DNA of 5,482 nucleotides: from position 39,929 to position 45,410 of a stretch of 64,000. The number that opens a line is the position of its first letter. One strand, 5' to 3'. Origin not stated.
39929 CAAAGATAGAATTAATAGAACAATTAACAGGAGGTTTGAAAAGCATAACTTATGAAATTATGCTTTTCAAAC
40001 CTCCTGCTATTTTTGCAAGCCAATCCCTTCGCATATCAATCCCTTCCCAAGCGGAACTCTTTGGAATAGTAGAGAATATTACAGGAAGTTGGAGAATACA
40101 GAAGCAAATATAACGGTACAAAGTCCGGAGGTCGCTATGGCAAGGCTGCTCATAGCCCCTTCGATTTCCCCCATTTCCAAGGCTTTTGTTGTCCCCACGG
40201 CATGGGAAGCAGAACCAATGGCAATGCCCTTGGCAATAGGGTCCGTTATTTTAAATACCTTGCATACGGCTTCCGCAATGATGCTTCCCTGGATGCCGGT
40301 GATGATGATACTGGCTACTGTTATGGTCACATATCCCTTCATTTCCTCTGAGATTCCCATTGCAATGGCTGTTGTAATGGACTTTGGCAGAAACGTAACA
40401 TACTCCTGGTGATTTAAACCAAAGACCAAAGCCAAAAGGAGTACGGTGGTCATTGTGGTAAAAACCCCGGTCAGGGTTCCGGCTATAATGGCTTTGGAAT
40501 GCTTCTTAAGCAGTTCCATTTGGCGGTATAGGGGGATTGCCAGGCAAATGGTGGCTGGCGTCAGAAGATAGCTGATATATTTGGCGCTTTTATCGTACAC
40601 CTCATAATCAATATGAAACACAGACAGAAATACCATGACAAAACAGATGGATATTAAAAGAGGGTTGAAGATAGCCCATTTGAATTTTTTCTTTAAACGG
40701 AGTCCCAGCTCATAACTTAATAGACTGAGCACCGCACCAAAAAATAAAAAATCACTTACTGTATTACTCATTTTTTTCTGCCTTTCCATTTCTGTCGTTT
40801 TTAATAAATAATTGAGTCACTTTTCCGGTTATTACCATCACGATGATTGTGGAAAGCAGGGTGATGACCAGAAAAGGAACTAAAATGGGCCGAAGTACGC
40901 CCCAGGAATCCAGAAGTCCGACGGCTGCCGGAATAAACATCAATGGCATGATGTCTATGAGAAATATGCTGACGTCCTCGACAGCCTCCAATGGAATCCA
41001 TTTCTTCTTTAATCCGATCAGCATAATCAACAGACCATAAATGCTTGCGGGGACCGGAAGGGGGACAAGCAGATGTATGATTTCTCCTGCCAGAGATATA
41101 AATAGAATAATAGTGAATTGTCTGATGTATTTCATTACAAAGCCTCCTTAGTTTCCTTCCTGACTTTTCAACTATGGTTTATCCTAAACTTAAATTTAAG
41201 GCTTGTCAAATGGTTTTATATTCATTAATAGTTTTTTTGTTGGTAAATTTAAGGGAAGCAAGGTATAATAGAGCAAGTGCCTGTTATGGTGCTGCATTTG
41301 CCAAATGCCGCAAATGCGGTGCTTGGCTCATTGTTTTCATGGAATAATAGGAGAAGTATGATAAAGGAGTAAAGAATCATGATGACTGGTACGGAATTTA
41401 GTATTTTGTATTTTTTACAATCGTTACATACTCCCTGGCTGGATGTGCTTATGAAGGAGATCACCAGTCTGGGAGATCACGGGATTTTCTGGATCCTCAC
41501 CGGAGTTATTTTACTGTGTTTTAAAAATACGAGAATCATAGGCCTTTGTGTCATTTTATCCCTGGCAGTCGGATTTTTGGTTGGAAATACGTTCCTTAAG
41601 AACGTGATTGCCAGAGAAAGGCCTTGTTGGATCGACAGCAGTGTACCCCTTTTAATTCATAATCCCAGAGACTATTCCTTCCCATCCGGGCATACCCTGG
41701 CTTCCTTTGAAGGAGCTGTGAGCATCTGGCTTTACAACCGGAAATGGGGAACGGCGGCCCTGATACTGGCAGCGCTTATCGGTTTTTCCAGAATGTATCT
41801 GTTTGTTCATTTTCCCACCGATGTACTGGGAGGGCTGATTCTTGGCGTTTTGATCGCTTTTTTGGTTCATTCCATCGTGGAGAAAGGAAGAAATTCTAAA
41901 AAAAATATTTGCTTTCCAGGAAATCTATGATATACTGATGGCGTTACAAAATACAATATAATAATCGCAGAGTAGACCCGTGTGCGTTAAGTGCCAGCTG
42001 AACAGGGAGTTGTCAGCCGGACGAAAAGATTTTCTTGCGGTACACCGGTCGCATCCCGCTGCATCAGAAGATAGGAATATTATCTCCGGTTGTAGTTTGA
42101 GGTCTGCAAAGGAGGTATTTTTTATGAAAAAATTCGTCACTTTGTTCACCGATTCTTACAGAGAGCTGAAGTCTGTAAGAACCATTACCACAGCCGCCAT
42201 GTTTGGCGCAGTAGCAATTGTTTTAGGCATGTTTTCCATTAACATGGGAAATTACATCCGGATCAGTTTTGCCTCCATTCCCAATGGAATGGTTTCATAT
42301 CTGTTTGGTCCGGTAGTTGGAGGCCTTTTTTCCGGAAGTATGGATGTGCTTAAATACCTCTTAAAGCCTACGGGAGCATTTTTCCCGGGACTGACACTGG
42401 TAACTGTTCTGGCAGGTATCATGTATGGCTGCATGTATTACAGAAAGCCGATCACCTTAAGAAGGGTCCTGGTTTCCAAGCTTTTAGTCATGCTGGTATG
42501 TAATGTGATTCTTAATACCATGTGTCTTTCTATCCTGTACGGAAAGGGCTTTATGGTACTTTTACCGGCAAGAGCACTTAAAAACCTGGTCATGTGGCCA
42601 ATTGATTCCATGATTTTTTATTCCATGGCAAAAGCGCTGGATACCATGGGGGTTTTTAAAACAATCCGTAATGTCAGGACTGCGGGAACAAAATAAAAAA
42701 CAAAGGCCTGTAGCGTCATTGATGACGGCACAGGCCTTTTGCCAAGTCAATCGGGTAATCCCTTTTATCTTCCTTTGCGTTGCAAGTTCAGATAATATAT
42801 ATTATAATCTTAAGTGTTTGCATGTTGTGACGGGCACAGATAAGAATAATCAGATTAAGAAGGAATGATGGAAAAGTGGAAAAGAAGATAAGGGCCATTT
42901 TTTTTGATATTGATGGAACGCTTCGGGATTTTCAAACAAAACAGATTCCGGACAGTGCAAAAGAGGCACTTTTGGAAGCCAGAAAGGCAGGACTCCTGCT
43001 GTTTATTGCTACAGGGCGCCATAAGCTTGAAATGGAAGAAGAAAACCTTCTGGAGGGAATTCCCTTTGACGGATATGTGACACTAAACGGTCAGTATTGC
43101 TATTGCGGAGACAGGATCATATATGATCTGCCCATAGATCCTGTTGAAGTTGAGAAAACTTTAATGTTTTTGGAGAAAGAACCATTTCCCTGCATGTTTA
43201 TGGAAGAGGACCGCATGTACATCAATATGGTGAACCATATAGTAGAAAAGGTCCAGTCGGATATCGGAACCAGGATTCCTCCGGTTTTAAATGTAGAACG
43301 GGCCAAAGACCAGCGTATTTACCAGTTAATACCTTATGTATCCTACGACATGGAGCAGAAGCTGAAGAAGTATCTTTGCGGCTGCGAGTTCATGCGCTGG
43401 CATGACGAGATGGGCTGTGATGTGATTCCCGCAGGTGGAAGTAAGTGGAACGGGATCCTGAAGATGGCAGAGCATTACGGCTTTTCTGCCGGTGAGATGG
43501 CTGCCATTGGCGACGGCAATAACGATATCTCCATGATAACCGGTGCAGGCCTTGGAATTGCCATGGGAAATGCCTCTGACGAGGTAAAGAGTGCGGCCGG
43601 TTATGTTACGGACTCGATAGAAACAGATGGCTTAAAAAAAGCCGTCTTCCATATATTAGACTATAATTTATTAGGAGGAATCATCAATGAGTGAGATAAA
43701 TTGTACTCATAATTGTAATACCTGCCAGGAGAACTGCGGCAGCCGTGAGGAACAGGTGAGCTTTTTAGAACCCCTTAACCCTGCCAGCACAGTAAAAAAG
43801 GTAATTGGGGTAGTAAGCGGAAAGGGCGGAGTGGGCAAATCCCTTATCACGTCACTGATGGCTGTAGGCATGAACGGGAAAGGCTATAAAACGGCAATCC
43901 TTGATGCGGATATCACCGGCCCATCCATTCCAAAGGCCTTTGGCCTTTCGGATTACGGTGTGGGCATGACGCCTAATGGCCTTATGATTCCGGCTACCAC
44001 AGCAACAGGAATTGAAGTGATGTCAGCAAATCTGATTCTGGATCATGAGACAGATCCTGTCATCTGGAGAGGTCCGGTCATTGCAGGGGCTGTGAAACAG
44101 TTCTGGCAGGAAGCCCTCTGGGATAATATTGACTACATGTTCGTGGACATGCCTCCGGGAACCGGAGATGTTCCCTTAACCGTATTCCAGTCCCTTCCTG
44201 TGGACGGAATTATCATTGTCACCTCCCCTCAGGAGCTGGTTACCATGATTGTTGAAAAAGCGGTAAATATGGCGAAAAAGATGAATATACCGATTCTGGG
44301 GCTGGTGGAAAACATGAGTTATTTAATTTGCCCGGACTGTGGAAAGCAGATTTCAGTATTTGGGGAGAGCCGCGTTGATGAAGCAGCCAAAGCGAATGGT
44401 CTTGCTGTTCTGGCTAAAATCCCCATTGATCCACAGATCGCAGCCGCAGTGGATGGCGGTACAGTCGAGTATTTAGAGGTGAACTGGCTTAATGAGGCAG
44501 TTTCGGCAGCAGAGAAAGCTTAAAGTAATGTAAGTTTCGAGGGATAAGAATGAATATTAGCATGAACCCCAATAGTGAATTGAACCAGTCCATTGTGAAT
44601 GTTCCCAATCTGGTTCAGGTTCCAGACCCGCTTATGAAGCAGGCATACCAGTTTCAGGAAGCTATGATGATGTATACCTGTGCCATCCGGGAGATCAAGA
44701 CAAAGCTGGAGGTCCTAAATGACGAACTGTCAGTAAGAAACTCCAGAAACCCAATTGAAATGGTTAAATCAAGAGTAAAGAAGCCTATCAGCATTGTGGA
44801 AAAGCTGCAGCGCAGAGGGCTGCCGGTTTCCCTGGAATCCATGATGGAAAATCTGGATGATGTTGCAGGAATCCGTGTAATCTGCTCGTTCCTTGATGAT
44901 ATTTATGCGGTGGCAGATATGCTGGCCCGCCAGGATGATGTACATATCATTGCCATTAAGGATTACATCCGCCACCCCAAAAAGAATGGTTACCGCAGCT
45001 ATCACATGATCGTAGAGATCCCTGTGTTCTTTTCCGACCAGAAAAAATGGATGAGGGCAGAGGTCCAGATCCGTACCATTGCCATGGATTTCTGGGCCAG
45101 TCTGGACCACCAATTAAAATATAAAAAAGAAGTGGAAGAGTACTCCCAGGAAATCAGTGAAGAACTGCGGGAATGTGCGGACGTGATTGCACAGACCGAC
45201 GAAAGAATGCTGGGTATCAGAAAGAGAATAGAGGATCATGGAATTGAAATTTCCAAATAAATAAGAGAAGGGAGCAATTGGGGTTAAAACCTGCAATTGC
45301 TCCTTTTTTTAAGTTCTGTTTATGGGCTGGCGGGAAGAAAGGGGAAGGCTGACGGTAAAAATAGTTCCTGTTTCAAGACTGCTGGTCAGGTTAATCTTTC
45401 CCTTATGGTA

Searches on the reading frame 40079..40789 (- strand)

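Call 49: search_protein_families(library=pfam, proteins=[window:40079-40789:-], max_evalue=0.001)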
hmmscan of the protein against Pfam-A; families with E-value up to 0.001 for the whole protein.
window:40079-40789:- (236 aa): 1 family
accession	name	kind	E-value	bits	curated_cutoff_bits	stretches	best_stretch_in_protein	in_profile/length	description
PF04172.21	LrgB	-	3.3e-80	268.9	25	1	22-234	1-213/214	LrgB-like family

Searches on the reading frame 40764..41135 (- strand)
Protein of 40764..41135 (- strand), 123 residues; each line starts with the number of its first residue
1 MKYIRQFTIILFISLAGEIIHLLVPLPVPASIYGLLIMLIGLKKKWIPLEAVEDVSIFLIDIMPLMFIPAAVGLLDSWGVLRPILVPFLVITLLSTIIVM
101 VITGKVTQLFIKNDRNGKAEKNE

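Call 49: search_protein_families(library=pfam, proteins=[window:40764-41135:-], max_evalue=0.001)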
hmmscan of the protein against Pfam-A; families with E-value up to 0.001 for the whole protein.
window:40764-41135:- (123 aa): 1 family
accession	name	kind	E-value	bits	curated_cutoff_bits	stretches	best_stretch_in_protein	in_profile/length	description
PF03788.19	LrgA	-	6.1e-29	100.3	28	1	15-106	2-93/94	LrgA family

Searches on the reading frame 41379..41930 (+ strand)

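Call 49: search_protein_families(library=pfam, proteins=[window:41379-41930:+], max_evalue=0.001)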
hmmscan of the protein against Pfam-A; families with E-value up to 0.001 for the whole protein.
window:41379-41930:+ (183 aa): 2 families
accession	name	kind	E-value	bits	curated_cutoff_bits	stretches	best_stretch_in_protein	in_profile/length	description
PF01569.27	PAP2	-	5.6e-26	91.3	27.2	1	56-169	3-127/130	PAP2 superfamily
PF14378.12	PAP2_3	-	6.9e-07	29.7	27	1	99-161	125-189/190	PAP2 superfamily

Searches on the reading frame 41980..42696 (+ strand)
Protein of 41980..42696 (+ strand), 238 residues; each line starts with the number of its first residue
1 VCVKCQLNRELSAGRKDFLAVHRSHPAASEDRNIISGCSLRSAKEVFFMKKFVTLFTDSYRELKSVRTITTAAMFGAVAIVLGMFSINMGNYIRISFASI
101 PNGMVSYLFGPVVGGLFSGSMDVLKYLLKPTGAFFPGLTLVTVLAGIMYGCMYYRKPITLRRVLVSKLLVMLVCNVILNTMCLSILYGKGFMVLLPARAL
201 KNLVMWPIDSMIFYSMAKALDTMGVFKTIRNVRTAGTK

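Call 49: search_protein_families(library=pfam, proteins=[window:41980-42696:+], max_evalue=0.001)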
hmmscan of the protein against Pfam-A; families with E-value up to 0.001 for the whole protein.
window:41980-42696:+ (238 aa): 2 families
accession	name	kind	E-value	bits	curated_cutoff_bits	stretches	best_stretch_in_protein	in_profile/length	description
PF12822.12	ECF_trnsprt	-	4.6e-16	59.7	30.7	1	67-214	1-166/169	ECF transporter, substrate-specific component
PF07155.17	ECF-ribofla_trS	-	9.4e-08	32.7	26.7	1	65-186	3-129/172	ECF-type riboflavin transporter, S component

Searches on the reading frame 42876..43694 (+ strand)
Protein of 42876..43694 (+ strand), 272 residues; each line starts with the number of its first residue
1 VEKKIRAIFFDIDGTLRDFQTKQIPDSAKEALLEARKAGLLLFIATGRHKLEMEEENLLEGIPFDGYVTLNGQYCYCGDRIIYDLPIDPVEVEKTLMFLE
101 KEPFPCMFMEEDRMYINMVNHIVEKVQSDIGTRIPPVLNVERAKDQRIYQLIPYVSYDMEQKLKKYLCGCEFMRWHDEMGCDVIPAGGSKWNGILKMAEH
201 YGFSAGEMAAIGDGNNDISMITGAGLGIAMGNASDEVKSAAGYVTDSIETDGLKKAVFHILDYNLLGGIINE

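Call 49: search_protein_families(library=pfam, proteins=[window:42876-43694:+], max_evalue=0.001)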
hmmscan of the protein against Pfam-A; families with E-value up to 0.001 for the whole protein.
window:42876-43694:+ (272 aa): 3 families
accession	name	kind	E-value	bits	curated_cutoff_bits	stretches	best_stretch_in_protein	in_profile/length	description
PF08282.18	Hydrolase_3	-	2.2e-49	169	20.9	1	8-256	1-254/255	haloacid dehalogenase-like hydrolase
PF00702.32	Hydrolase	-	2.1e-09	38.5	26.4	1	177-225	144-191/191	haloacid dehalogenase-like hydrolase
PF05116.19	S6PP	-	7e-09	36.1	20.3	1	156-238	133-215/247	Sucrose-6F-phosphate phosphohydrolase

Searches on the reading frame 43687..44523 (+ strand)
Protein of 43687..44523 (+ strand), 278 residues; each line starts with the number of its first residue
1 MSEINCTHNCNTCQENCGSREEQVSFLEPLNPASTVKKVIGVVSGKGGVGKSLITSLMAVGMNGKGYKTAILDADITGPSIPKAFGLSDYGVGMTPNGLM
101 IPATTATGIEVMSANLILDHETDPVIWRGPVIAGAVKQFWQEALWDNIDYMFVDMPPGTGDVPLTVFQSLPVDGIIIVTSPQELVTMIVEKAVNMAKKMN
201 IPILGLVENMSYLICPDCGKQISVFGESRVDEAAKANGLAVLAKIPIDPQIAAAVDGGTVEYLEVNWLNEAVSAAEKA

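Call 49: search_protein_families(library=pfam, proteins=[window:43687-44523:+], max_evalue=0.001)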
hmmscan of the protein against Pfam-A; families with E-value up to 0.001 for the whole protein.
window:43687-44523:+ (278 aa): 3 families
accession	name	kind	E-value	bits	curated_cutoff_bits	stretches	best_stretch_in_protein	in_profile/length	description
PF10609.15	ParA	-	5.9e-87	291.6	27.1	1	36-262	2-226/246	NUBPL iron-transfer P-loop NTPase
PF01656.29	CbiA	-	3.2e-08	34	25.4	1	40-184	1-54/125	CobQ/CobB/MinD/ParA nucleotide binding domain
PF13614.12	AAA_31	-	4e-05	24.1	27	1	38-76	2-40/177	AAA domain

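Call 56: list_cluster_members(proteins=[window:43687-44520:+, window:44550-45257:+, window:27755-30955:+, window:40079-40786:-, window:26645-27220:+])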
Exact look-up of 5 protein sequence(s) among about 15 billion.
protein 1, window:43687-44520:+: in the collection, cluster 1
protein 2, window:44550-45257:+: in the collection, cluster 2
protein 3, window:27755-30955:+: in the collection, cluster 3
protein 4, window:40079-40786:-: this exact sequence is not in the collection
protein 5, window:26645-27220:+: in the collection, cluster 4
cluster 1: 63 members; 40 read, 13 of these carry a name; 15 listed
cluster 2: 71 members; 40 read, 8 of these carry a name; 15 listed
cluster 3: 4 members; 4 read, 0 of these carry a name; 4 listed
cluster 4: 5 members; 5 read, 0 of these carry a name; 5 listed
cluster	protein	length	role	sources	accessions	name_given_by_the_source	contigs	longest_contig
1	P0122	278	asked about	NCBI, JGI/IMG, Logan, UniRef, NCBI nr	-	-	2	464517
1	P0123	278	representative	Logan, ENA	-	-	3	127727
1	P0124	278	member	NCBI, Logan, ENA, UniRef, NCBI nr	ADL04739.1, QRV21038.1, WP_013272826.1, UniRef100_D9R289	Mrp/NBP35 family ATP-binding protein [Lacrimispora saccharolytica] | Iron-sulfur cluster carrier protein n=1 Tax=Lacrimispora saccharolytica (strain ATCC ...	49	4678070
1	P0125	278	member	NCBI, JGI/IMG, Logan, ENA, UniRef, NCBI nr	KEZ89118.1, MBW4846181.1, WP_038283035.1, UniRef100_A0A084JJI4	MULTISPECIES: Mrp/NBP35 family ATP-binding protein [Lacrimispora] | Iron-sulfur cluster carrier protein n=1 Tax=Lacrimispora celerecrescens TaxID=29354 ... | Mrp/NBP35 family ATP-binding protein [Lacrimispora celerecrescens]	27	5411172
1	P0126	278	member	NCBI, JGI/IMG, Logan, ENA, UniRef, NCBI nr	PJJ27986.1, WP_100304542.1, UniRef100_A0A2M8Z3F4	Mrp/NBP35 family ATP-binding protein [Lacrimispora celerecrescens] | Iron-sulfur cluster carrier protein n=1 Tax=[Clostridium] celerecrescens 18A ...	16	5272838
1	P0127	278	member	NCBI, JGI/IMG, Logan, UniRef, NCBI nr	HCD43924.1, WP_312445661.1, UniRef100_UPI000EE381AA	MAG TPA: ATP-binding protein [Lachnoclostridium sp.] | Mrp family chromosome partitioning ATPase | Mrp/NBP35 family ATP-binding protein n=1 Tax=Lacrimispora sp. TaxID=2719234 ...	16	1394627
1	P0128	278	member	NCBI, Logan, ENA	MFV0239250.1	MAG: P-loop NTPase [Lacrimispora sphenoides]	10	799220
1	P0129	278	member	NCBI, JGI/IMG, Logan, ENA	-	Mrp family chromosome partitioning ATPase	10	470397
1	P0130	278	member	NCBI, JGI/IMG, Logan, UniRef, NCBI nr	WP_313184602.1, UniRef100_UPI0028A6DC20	Mrp/NBP35 family ATP-binding protein [Lacrimispora sp.] | Mrp/NBP35 family ATP-binding protein n=1 Tax=Lacrimispora sp. TaxID=2719234 ...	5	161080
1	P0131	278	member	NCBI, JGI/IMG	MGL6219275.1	MAG: P-loop NTPase [Lacrimispora sphenoides] | Mrp family chromosome partitioning ATPase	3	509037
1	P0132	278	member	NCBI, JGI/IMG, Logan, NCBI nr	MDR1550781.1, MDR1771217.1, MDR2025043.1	MAG: Mrp/NBP35 family ATP-binding protein [Hungatella sp.] | Mrp family chromosome partitioning ATPase | Mrp/NBP35 family ATP-binding protein [Hungatella sp.]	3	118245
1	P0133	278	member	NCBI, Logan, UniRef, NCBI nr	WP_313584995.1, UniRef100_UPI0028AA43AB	Mrp/NBP35 family ATP-binding protein [Lacrimispora sp.] | Mrp/NBP35 family ATP-binding protein n=1 Tax=Lacrimispora sp. TaxID=2719234 ...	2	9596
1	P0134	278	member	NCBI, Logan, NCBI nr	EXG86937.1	ATPase involved in chromosome partitioning [Clostridium sp. ASBs410]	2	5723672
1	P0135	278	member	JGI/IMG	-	Mrp family chromosome partitioning ATPase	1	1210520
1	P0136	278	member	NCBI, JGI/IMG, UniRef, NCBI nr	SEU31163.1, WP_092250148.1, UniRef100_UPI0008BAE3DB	Chromosome partitioning ATPase, Mrp family, contains Fe-S cluster [Lacrimispora ... | Mrp family chromosome partitioning ATPase | Mrp/NBP35 family ATP-binding protein n=1 Tax=Lacrimispora sphenoides TaxID=29370 ...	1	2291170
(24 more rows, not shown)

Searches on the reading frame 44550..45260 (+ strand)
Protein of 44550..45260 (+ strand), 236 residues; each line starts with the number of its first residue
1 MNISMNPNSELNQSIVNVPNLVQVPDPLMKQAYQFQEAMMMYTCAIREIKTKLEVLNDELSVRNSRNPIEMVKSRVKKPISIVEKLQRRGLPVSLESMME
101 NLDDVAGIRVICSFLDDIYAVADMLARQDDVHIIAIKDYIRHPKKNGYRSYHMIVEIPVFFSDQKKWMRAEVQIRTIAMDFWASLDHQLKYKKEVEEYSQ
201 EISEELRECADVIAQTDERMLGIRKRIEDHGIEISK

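Call 49: search_protein_families(library=pfam, proteins=[window:44550-45260:+], max_evalue=0.001)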
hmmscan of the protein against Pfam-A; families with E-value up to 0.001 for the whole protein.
window:44550-45260:+ (236 aa): 1 family
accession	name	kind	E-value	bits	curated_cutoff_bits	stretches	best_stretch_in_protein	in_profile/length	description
PF04607.23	RelA_SpoT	-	1.7e-35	122.1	27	1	74-194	1-111/113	Region found in RelA / SpoT proteins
